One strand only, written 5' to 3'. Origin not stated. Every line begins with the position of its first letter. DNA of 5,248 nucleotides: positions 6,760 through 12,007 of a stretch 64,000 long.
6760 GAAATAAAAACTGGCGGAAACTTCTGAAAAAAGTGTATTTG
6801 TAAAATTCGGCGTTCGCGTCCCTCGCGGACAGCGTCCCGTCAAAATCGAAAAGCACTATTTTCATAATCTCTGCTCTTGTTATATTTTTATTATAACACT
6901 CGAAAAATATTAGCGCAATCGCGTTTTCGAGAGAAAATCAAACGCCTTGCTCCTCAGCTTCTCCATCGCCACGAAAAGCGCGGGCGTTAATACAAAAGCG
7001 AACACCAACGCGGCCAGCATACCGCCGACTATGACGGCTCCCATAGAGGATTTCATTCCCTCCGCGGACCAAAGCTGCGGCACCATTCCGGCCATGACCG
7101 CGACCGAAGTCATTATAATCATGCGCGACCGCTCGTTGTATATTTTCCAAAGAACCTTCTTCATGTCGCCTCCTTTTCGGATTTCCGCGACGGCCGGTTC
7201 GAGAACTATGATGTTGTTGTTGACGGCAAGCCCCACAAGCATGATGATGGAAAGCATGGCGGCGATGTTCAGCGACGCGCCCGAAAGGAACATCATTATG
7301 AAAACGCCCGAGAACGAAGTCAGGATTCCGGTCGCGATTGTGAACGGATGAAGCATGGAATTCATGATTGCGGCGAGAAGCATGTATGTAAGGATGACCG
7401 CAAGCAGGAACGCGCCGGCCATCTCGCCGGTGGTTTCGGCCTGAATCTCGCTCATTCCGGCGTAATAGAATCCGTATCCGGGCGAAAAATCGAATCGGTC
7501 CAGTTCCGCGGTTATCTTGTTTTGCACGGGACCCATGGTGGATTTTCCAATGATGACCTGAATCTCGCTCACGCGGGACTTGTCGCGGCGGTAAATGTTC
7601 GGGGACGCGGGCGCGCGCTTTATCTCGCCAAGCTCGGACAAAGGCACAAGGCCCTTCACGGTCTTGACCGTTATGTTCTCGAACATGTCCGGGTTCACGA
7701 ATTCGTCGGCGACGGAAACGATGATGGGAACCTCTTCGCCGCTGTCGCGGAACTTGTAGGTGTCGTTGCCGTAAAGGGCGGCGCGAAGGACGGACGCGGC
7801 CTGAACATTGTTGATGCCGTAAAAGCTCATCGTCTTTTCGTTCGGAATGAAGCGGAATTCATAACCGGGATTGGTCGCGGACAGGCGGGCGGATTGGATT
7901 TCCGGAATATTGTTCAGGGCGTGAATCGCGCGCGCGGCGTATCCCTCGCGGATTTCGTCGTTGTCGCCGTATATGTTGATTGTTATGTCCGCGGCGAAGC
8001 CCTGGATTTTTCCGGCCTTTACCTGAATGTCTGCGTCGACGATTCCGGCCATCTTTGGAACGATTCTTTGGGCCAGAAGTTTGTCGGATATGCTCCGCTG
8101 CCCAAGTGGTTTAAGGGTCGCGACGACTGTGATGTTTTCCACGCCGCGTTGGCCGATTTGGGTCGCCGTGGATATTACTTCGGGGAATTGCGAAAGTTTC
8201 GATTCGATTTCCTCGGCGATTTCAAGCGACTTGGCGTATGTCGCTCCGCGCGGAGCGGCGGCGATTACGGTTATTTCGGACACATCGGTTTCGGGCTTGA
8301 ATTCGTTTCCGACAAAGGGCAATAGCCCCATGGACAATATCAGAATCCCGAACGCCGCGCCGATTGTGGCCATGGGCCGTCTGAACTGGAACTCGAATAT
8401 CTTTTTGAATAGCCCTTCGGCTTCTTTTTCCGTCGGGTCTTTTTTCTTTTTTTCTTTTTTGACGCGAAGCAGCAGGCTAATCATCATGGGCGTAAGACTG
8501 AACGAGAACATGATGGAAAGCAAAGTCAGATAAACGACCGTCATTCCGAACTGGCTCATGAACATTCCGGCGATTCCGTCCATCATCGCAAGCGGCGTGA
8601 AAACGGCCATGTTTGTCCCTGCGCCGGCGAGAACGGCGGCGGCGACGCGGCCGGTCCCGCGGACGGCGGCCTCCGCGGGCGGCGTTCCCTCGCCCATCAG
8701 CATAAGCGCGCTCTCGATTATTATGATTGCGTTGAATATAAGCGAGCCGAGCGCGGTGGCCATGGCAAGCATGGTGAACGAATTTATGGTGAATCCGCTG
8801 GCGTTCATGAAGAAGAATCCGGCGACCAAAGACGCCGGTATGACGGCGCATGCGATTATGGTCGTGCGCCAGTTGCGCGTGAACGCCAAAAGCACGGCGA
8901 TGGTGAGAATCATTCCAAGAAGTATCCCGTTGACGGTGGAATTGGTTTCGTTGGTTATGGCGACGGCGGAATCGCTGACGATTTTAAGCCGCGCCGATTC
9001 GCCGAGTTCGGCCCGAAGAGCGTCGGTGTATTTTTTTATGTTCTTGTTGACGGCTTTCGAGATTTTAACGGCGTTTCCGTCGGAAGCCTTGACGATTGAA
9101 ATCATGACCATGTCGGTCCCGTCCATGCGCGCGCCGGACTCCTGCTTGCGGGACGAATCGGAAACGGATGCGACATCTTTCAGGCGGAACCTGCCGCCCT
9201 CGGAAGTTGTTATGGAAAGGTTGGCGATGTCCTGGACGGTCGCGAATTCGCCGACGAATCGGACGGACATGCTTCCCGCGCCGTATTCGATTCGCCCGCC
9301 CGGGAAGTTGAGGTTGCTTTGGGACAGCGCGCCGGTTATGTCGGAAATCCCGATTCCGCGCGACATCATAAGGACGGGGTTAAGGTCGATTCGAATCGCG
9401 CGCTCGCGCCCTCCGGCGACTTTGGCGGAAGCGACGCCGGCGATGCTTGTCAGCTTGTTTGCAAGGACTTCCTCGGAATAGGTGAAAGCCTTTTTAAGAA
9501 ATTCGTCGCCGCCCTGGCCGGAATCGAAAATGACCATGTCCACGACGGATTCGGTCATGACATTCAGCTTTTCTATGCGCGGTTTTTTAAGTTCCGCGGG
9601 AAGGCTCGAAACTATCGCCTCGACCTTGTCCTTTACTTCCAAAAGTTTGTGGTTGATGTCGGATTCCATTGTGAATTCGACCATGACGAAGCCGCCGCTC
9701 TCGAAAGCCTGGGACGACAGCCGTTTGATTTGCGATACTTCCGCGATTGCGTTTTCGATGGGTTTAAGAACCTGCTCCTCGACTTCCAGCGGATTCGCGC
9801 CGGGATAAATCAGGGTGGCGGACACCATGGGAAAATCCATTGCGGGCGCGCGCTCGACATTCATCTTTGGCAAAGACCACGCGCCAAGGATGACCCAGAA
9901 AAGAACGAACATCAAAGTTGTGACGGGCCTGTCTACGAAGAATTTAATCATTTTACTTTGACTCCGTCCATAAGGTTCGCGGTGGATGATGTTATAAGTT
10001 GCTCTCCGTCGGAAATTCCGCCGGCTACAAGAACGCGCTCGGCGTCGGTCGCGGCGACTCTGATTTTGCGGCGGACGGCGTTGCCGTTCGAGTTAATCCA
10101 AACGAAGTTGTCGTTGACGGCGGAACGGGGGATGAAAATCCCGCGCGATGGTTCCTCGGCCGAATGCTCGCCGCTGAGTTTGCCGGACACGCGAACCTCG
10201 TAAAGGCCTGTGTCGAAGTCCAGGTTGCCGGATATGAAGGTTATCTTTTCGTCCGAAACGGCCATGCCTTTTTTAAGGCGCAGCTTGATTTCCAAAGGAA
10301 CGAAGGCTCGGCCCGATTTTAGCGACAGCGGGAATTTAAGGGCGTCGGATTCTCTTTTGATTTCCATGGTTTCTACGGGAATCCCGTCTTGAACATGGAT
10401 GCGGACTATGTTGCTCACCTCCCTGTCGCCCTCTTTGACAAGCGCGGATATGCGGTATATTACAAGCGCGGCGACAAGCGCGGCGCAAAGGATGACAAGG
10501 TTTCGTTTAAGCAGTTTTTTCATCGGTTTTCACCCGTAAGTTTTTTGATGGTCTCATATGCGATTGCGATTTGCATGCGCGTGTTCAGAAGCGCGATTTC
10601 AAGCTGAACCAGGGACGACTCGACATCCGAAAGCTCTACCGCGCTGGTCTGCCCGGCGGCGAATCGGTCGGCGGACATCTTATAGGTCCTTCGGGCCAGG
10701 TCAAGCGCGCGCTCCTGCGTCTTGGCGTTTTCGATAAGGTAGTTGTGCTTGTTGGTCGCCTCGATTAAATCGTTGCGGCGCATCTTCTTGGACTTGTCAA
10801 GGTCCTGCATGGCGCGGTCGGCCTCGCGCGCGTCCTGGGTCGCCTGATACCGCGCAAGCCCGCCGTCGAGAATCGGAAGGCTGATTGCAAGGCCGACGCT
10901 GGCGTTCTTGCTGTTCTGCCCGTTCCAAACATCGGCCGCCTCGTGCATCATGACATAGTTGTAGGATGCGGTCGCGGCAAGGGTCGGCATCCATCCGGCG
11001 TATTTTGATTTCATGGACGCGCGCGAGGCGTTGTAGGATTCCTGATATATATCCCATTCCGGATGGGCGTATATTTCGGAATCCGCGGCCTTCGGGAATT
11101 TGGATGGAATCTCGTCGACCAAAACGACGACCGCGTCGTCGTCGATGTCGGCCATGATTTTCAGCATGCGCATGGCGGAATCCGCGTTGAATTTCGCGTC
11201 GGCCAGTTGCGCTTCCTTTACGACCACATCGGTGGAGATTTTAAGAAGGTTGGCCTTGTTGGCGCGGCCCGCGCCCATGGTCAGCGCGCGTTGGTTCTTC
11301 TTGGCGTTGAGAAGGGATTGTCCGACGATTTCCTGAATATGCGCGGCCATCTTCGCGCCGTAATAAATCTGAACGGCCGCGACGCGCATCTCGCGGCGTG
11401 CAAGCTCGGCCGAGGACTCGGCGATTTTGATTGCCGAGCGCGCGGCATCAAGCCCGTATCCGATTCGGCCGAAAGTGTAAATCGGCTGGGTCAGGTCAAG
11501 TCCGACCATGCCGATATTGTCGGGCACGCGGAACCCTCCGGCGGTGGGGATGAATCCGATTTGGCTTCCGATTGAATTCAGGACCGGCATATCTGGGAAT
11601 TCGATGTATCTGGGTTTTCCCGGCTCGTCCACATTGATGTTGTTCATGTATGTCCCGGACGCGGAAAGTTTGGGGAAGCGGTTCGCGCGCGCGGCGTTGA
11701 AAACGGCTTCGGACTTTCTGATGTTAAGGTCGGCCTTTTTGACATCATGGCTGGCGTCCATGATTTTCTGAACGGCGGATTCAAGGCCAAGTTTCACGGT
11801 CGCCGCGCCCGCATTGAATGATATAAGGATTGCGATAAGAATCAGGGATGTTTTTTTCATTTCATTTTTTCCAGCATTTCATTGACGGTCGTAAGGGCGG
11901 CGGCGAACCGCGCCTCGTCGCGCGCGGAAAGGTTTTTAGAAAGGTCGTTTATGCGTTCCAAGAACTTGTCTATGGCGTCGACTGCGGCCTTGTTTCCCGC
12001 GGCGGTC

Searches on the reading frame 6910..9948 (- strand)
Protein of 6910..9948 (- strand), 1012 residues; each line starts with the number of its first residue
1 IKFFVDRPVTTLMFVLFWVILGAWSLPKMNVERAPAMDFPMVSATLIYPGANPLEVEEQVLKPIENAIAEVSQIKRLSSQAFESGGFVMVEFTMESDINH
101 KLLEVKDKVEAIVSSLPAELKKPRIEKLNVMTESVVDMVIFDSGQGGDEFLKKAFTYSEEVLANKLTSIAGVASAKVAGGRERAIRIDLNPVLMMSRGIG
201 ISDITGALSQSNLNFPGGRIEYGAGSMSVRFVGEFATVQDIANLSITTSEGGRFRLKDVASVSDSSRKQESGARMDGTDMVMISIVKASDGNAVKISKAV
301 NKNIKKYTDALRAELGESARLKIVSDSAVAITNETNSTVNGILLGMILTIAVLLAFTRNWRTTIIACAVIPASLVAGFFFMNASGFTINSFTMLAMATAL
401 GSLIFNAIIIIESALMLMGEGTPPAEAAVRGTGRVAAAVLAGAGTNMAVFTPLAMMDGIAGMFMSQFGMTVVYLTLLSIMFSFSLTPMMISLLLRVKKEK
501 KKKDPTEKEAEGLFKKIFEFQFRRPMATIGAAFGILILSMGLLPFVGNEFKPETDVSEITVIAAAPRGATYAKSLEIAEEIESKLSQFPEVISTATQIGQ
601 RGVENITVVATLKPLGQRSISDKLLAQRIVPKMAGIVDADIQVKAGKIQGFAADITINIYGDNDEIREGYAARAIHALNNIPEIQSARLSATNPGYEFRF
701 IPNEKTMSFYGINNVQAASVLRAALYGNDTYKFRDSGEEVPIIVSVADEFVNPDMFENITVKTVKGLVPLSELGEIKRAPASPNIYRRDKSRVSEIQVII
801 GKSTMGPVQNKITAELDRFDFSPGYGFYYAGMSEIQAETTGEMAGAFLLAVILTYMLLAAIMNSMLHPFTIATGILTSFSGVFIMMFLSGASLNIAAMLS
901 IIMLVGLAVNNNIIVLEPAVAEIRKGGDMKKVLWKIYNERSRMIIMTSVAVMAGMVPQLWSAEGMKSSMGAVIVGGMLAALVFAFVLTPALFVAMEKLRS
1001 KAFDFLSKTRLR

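Call 12: search_protein_families(library=ncbifam, proteins=[window:6910-9948:-], max_evalue=0.001)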
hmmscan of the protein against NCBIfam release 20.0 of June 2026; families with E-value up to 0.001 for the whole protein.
window:6910-9948:- (1012 aa): 12 families
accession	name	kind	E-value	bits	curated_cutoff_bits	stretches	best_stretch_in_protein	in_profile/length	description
NF033617.1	RND_permease_2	subfamily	1e-153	513.7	1250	1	2-996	2-1008/1009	multidrug efflux RND transporter permease subunit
NF000282.2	RND_permease_1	subfamily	9.3e-119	397.9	1250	1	2-996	2-1028/1029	multidrug efflux RND transporter permease subunit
TIGR00915.1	2A0602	subfamily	1.5e-97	327.7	940.35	1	2-999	3-1032/1050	efflux RND transporter permease subunit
NF007905.0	PRK10614.1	equivalog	1.8e-92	310.6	1774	1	3-1002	6-1015/1025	multidrug efflux RND transporter permease subunit MdtC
NF007133.0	PRK09579.1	equivalog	1.8e-83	280.7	1763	1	3-998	6-1005/1017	multidrug efflux RND transporter permease subunit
NF007798.0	PRK10503.1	equivalog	4.3e-83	279.5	1584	1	3-1000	15-1027/1040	MdtB/MuxB family multidrug efflux RND transporter permease subunit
TIGR00914.1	2A0601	subfamily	9.2e-78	262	701.45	1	5-1001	10-1041/1051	CusA/CzcA family heavy metal efflux RND transporter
NF000037.1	RND_perm_OqxB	exception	6.2e-66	222.9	2200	2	2-519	5-522/1050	multidrug efflux RND transporter permease subunit OqxB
NF007842.1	PRK10555.1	equivalog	2.9e-64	217.4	1854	1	2-996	3-1027/1036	multidrug efflux RND transporter permease AcrD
NF007131.0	PRK09577.1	equivalog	1.2e-59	202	1768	2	2-587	3-597/1045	multidrug efflux RND transporter permease subunit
NF011706.2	PRK15127.1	equivalog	7.9e-56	189.6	2150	1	2-1000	3-1034/1049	multidrug efflux RND transporter permease subunit AcrB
TIGR00921.1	2A067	subfamily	5.7e-12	44.5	351.9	2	807-1001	154-352/733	hydrophobe/amphiphile efflux-3 (HAE3) family transporter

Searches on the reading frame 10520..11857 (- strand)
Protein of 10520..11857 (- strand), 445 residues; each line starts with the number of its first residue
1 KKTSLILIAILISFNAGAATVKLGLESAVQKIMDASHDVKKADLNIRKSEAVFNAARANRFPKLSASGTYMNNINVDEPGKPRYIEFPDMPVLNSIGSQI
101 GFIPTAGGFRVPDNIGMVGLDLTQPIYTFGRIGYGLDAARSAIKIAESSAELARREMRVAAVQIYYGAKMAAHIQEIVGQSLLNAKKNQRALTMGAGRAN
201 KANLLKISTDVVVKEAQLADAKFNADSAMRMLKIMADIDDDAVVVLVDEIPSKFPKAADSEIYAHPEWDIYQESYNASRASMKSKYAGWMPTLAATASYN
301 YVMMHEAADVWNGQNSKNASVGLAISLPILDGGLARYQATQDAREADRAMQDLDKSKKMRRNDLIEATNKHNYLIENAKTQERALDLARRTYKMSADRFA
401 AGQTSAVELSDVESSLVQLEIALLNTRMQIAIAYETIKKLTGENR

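Call 12: search_protein_families(library=ncbifam, proteins=[window:10520-11857:-], max_evalue=0.001)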
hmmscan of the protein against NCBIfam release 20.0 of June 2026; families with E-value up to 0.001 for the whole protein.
window:10520-11857:- (445 aa): 6 families
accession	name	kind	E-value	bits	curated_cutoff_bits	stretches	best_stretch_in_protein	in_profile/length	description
TIGR01844.1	type_I_sec_TolC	subfamily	6.6e-23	81.4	225.15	1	23-442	3-398/414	TolC family outer membrane protein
TIGR01845.1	outer_NodT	subfamily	5.8e-13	48.5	210.05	2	273-443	78-250/460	efflux transporter outer membrane subunit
NF033143.1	efflux_OM_AdeK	equivalog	5.9e-09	35.2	900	1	276-424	295-441/480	multidrug efflux RND transporter AdeIJK outer membrane channel subunit AdeK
NF033142.1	efflux_OM_AdeC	exception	7.5e-07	28.1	975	1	270-440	289-458/465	multidrug efflux RND transporter AdeABC outer membrane channel subunit AdeC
NF007002.0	PRK09465.1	equivalog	1.8e-06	26.8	495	1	278-431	256-413/460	outer membrane channel protein TolC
NF007347.1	PRK09837.1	subfamily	6e-05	22.1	598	0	28-81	67-122/461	Cu(I)/Ag(I) efflux RND transporter outer membrane protein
